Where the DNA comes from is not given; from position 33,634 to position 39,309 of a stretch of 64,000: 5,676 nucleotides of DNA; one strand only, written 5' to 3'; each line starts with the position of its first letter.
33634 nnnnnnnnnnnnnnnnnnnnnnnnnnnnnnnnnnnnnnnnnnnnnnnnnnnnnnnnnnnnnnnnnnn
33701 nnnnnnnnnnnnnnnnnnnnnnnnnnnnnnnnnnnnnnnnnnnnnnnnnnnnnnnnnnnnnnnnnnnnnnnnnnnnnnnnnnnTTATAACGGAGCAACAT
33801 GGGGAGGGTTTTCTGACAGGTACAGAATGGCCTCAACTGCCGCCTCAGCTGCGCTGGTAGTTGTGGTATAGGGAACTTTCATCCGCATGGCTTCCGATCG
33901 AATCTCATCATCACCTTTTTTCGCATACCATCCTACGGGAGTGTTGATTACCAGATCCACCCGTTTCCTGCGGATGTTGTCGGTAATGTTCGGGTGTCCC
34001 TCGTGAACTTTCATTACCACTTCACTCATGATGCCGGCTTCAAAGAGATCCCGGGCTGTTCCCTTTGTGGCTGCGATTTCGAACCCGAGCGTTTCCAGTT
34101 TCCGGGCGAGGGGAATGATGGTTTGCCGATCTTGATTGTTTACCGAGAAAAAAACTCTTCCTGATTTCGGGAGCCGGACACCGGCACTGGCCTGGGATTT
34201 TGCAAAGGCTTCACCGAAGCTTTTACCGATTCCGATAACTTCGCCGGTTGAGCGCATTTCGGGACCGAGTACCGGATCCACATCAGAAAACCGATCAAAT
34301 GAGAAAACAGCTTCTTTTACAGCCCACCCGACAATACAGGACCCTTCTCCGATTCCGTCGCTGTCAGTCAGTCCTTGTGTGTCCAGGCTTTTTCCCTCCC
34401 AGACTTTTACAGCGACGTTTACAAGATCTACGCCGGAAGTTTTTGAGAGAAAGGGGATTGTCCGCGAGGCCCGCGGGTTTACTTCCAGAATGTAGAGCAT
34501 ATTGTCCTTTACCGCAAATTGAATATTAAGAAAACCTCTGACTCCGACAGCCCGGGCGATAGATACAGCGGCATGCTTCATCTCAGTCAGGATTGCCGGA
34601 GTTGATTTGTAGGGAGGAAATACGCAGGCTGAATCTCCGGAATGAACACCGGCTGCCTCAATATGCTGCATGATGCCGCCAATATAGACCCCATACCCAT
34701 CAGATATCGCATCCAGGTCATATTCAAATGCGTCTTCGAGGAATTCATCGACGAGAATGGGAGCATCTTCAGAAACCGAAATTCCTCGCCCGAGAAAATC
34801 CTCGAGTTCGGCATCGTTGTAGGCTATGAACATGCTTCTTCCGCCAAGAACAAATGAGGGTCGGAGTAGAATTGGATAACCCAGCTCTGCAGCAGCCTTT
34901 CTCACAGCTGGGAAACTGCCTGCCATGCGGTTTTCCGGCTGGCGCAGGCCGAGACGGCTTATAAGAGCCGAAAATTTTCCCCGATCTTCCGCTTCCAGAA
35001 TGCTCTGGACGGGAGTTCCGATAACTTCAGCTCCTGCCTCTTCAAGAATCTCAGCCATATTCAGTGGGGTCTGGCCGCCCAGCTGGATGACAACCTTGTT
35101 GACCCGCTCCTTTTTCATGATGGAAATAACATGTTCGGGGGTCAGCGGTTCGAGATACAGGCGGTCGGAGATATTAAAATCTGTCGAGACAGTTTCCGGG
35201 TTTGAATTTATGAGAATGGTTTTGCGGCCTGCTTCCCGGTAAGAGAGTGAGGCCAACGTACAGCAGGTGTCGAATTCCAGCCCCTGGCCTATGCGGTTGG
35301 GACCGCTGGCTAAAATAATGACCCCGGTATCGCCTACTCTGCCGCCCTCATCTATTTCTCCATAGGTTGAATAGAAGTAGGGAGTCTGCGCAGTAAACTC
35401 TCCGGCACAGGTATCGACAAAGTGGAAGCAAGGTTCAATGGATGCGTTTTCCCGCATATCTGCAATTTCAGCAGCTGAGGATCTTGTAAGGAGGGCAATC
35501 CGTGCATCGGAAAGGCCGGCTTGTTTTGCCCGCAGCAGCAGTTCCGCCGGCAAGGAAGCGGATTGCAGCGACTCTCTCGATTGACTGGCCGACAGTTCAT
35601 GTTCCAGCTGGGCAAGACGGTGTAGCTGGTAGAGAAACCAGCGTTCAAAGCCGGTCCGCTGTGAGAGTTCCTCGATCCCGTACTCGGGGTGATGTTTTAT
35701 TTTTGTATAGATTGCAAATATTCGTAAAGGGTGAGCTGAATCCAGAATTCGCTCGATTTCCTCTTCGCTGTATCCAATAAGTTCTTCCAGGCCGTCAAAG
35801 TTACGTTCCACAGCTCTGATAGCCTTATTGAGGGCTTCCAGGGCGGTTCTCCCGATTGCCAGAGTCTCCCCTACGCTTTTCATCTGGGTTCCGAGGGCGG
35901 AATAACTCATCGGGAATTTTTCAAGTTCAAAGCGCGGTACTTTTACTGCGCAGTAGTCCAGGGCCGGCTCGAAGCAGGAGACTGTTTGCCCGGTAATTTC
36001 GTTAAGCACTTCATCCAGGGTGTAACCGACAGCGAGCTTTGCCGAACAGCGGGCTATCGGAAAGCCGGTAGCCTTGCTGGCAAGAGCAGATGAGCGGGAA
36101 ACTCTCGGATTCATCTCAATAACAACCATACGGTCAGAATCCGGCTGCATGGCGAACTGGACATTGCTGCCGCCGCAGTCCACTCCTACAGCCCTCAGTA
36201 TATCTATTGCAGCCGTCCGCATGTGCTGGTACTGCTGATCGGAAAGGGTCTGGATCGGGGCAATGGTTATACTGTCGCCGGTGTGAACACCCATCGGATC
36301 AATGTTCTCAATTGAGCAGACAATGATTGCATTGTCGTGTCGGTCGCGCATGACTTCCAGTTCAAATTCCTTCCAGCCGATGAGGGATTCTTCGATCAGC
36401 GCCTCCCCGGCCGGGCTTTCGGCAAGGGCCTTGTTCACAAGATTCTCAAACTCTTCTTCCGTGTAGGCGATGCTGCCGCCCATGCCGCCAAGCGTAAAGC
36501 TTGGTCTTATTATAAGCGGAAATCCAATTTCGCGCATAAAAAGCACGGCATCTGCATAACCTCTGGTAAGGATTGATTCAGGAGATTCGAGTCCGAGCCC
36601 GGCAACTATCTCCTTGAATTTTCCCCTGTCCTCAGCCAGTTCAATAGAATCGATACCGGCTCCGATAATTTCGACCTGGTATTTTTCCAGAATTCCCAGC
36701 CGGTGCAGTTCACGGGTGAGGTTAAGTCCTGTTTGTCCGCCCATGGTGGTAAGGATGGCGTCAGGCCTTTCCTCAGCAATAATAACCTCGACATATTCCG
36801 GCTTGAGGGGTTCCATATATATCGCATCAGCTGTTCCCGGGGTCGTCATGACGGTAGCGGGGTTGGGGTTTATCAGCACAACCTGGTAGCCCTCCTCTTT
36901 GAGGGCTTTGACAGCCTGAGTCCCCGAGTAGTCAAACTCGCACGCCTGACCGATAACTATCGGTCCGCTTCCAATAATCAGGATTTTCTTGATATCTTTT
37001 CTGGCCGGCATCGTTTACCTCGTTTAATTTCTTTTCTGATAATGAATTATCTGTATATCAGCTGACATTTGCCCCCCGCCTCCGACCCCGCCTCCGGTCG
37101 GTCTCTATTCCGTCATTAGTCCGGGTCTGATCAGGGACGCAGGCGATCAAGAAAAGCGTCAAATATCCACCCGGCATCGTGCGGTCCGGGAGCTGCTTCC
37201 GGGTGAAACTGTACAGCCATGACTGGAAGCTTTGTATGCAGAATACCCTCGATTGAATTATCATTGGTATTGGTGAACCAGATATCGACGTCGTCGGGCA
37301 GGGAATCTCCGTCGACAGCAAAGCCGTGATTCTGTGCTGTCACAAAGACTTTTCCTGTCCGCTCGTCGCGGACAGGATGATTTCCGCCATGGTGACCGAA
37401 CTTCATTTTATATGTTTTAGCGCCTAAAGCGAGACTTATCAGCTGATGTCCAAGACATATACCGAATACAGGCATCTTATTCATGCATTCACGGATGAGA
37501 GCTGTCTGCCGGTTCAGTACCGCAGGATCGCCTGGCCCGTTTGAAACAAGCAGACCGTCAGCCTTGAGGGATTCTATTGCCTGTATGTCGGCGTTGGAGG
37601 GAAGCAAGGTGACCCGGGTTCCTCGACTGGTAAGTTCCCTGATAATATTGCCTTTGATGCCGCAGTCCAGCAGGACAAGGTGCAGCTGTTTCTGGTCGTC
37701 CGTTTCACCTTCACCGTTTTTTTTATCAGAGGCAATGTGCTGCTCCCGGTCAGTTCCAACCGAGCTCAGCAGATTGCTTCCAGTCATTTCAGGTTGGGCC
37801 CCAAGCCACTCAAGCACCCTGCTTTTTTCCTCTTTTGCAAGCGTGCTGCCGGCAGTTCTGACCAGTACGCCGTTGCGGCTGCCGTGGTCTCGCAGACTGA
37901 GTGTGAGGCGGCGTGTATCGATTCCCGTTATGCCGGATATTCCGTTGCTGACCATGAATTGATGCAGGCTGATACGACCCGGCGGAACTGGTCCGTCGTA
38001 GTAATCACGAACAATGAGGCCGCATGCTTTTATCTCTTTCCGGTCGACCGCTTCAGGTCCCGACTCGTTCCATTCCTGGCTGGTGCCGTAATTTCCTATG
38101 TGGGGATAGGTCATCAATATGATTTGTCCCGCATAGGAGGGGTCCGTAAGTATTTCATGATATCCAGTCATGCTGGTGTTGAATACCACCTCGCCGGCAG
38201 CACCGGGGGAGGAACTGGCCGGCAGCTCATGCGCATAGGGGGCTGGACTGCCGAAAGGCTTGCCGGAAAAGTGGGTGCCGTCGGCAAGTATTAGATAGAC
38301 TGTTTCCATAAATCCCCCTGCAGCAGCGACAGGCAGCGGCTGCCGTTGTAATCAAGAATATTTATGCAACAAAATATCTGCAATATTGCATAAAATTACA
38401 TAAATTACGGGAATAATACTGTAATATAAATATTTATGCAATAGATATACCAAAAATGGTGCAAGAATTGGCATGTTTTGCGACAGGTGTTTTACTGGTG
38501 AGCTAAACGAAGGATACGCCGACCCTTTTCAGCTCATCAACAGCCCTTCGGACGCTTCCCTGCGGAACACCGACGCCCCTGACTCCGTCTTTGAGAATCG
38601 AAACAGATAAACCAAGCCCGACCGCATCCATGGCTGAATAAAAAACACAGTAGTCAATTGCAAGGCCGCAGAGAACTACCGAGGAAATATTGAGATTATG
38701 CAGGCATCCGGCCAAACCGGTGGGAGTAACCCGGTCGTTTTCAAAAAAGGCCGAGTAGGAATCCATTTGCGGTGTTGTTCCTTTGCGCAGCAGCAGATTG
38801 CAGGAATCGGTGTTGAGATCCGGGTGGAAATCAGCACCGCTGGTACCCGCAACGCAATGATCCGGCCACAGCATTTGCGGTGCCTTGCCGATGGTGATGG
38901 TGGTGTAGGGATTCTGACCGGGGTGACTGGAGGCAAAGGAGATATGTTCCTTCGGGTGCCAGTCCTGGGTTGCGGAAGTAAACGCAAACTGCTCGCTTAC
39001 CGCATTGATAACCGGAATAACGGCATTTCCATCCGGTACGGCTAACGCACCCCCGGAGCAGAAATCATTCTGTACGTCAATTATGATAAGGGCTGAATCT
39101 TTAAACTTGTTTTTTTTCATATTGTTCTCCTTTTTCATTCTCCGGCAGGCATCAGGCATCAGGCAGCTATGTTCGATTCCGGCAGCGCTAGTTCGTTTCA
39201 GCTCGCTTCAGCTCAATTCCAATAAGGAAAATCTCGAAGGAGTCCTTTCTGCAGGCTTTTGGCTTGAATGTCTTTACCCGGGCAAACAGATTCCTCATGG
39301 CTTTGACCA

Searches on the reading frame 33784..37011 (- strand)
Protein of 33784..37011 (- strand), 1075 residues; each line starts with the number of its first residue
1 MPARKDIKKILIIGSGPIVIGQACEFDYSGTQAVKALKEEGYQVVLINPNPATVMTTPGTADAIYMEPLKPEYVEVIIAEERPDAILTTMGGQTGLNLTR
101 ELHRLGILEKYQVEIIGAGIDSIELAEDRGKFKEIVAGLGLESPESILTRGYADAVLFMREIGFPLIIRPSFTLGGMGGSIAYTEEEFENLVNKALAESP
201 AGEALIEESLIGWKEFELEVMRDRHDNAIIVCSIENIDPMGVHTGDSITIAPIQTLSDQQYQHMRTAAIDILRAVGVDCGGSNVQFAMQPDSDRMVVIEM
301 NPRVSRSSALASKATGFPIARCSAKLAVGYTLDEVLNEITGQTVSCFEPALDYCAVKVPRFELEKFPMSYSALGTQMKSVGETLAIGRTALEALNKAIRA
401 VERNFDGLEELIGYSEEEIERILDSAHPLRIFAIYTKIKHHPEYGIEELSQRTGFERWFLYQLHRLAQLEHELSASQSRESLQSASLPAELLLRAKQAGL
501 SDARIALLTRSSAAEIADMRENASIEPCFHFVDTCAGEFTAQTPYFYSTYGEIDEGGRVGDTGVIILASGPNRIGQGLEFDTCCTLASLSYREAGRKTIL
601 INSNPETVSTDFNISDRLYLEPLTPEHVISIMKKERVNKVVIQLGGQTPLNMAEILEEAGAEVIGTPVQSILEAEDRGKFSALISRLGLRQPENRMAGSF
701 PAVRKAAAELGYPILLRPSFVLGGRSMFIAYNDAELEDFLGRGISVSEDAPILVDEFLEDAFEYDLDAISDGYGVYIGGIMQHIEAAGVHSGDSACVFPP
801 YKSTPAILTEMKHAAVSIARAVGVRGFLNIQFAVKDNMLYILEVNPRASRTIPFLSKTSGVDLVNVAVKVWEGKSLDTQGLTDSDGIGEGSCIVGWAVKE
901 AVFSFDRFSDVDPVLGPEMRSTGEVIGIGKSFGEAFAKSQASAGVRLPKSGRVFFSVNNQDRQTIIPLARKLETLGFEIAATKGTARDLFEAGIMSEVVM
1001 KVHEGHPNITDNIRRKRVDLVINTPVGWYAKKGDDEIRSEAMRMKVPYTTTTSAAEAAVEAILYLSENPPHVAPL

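Call 61: search_protein_families(library=pfam, proteins=[window:33784-37011:-], max_evalue=0.001)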
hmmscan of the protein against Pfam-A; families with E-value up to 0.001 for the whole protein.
window:33784-37011:- (1075 aa): 11 families
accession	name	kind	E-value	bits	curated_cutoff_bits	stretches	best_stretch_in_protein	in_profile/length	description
PF02786.22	CPSase_L_D2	-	1.3e-97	325.9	19.8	2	128-334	1-210/211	Carbamoyl-phosphate synthase L chain, ATP binding domain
PF25596.1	CPSase_L_D1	-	4.4e-88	291.5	27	2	7-124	2-117/118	Carbamoyl phosphate synthase preATP-grasp domain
PF02142.27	MGS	-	8.9e-19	67.9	24.1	1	965-1050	2-94/94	MGS-like domain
PF02787.25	CPSase_L_D3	-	2.8e-15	56.5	26.6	1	423-508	3-79/80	Carbamoyl-phosphate synthetase large chain, oligomerisation domain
PF15632.11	ATPgrasp_Ter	-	1.6e-11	44.5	29.1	1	811-874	49-111/131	ATP-grasp in the biosynthetic pathway with Ter operon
PF07478.18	Dala_Dala_lig_C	-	3.1e-10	40.4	24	1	160-302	33-174/204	D-ala D-ala ligase C-terminus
PF02222.28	ATP-grasp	-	3.9e-10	40.1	27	1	684-848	3-163/179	ATP-grasp domain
PF02655.19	ATP-grasp_3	-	6.8e-07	29.9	23.2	0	711-848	31-157/160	ATP-grasp domain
PF13535.11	ATP-grasp_4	-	7.9e-06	26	27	0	163-303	2-151/160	ATP-grasp domain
PF13380.12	CoA_binding_2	-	2.7e-05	25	22.8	0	19-88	5-73/116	CoA binding domain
PF08443.16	RimK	-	6.6e-05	23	21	0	127-194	2-71/188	RimK-like ATP-grasp domain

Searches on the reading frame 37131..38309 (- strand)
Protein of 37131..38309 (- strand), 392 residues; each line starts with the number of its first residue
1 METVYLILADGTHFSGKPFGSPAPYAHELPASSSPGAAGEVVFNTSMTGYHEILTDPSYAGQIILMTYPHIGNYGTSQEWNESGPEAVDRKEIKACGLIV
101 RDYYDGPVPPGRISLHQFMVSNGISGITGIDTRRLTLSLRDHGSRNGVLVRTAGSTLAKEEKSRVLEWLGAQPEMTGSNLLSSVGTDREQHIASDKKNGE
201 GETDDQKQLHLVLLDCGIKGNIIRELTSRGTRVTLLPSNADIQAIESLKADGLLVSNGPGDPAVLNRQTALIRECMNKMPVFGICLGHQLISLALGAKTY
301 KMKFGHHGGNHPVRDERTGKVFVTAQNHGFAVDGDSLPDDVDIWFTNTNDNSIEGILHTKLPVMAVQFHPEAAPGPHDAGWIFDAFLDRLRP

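Call 61: search_protein_families(library=pfam, proteins=[window:37131-38309:-], max_evalue=0.001)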
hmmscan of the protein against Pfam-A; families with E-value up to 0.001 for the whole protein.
window:37131-38309:- (392 aa): 3 families
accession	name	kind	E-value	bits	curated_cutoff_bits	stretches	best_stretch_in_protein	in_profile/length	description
PF00117.34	GATase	-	1.3e-55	188.4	22.8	1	212-387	1-188/190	Glutamine amidotransferase class-I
PF00988.28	CPSase_sm_chain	-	4.6e-40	136.8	27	1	6-149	1-126/126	Carbamoyl-phosphate synthase small chain, CPSase domain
PF07722.19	Peptidase_C26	-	4e-09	37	20.5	1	268-371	94-219/219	Peptidase C26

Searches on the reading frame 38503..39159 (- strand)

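Call 66: search_protein_families(library=pfam, proteins=[window:38503-39159:-], max_evalue=0.001)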
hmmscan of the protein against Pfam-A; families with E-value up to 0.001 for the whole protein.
window:38503-39159:- (218 aa): 1 family
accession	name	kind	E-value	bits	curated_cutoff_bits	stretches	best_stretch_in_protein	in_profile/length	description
PF00857.26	Isochorismatase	-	3.5e-20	73.3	27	1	22-196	1-151/175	Isochorismatase domain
